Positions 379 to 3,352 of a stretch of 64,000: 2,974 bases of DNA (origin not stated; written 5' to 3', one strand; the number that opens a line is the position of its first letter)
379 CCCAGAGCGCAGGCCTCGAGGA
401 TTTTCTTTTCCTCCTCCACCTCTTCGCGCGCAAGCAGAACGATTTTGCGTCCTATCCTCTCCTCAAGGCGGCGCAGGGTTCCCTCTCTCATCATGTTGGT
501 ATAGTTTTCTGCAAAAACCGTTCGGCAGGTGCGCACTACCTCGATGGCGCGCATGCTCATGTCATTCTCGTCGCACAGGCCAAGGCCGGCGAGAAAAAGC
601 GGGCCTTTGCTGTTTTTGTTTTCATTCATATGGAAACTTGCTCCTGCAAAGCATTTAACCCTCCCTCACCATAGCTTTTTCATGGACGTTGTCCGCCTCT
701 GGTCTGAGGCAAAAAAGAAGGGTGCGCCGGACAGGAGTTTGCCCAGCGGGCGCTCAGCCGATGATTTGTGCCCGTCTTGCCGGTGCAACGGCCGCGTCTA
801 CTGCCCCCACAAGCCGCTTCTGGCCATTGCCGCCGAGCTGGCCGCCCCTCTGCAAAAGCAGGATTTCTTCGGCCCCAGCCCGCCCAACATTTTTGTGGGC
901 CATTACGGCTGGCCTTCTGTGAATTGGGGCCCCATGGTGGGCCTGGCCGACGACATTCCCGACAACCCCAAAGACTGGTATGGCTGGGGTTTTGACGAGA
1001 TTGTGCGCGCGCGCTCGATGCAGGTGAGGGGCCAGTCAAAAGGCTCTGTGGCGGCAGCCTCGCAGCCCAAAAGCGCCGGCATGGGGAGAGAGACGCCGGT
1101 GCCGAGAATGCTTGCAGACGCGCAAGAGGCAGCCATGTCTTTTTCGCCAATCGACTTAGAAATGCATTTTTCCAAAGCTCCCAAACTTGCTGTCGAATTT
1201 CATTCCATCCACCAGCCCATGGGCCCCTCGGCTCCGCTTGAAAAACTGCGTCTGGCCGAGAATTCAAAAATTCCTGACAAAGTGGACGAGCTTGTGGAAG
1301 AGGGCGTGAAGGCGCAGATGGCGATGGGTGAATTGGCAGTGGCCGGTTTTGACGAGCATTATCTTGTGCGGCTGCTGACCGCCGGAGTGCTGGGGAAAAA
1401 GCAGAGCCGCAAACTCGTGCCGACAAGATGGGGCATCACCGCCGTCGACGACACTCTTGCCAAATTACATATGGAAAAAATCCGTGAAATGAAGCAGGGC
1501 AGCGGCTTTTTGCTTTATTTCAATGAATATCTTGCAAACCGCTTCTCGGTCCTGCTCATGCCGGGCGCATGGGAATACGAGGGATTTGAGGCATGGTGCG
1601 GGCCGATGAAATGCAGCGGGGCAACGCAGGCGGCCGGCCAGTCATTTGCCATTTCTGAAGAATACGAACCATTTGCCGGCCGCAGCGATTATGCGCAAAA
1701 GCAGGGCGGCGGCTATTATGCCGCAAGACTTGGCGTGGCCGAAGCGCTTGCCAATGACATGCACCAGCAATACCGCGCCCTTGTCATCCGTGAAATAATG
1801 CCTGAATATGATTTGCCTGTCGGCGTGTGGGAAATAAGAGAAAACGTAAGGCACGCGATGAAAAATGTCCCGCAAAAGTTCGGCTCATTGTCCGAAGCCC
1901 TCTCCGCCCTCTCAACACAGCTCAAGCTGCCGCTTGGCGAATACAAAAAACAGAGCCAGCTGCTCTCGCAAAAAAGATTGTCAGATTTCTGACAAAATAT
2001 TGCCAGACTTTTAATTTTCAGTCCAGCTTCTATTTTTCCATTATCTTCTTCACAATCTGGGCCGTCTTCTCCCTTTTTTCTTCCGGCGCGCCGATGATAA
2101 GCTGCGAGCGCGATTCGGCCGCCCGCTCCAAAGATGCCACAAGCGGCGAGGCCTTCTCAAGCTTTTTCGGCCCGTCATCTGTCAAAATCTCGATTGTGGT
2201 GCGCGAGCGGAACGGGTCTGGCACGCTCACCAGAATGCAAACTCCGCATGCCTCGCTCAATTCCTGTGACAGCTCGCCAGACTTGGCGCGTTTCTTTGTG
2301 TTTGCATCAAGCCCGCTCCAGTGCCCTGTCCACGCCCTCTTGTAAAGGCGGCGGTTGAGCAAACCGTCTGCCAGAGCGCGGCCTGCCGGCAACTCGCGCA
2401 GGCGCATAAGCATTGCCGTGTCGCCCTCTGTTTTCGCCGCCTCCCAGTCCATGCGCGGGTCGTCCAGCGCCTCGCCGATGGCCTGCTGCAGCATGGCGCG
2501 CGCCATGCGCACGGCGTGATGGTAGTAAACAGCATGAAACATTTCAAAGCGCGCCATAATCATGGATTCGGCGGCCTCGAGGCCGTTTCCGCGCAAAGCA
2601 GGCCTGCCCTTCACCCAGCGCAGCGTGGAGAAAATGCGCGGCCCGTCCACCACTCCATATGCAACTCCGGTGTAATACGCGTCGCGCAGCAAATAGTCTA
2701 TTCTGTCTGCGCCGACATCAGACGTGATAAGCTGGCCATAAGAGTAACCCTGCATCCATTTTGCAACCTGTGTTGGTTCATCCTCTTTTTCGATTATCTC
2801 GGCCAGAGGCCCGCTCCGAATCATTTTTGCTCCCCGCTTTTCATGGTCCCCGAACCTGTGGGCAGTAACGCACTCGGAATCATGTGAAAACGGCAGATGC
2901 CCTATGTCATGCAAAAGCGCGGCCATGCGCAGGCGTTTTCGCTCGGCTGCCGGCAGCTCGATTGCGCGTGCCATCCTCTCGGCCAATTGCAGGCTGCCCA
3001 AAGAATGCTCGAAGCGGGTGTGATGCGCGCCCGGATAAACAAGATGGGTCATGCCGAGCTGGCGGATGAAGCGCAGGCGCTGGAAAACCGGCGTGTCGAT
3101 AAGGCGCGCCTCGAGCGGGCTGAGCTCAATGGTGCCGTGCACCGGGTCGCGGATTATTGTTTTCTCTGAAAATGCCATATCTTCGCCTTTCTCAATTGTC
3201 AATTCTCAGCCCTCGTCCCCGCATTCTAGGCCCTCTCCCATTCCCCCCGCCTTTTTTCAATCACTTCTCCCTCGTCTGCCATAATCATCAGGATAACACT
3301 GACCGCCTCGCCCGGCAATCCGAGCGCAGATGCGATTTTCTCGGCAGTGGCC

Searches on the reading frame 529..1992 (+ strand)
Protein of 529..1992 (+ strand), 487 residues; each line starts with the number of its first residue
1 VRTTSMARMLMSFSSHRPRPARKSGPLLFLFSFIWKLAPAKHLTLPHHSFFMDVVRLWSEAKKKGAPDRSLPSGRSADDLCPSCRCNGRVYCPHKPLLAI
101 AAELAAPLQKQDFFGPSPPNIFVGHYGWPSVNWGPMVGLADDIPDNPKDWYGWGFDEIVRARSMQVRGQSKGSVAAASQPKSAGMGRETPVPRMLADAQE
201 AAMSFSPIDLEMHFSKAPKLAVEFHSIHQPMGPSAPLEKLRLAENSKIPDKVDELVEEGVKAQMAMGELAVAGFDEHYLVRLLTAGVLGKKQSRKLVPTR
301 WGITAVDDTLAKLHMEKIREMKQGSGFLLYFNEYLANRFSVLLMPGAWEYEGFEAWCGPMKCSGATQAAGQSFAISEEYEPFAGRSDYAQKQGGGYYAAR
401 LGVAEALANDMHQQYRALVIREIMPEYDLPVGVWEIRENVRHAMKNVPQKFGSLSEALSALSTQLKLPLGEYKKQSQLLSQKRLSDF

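Call 71: search_protein_families(library=pfam, max_evalue=0.00001, proteins=[window:529-1992:+])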
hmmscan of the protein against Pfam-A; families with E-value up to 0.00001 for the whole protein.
window:529-1992:+ (487 aa): 2 families
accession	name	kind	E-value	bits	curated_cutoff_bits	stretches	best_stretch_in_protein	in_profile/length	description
PF04894.17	Nre_N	-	8.7e-71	239.3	25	1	88-357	3-264/270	Archaeal Nre, N-terminal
PF04895.17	Nre_C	-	2.3e-31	108.4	27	1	381-483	2-106/110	Archaeal Nre, C-terminal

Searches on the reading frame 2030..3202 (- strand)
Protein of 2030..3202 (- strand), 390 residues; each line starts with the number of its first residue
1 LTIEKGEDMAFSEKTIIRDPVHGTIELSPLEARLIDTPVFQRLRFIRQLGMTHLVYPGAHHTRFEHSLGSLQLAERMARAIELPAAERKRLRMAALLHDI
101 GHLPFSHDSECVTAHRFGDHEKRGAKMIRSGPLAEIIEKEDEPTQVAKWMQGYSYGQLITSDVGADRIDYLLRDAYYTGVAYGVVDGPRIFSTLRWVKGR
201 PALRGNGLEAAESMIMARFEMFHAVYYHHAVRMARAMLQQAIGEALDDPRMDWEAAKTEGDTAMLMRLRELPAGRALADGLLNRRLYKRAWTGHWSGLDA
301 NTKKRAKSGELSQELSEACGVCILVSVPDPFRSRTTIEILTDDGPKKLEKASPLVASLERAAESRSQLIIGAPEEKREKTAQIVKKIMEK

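Call 71: search_protein_families(library=pfam, max_evalue=0.00001, proteins=[window:2030-3202:-])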
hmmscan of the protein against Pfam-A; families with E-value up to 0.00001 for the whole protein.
window:2030-3202:- (390 aa): 2 families
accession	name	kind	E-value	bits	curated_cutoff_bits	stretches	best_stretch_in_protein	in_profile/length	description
PF19276.4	HD_assoc_2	-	3e-32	112.3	23.1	1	185-388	1-211/222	HD associated region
PF01966.28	HD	-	8.7e-15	55.5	22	1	63-170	1-112/116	HD domain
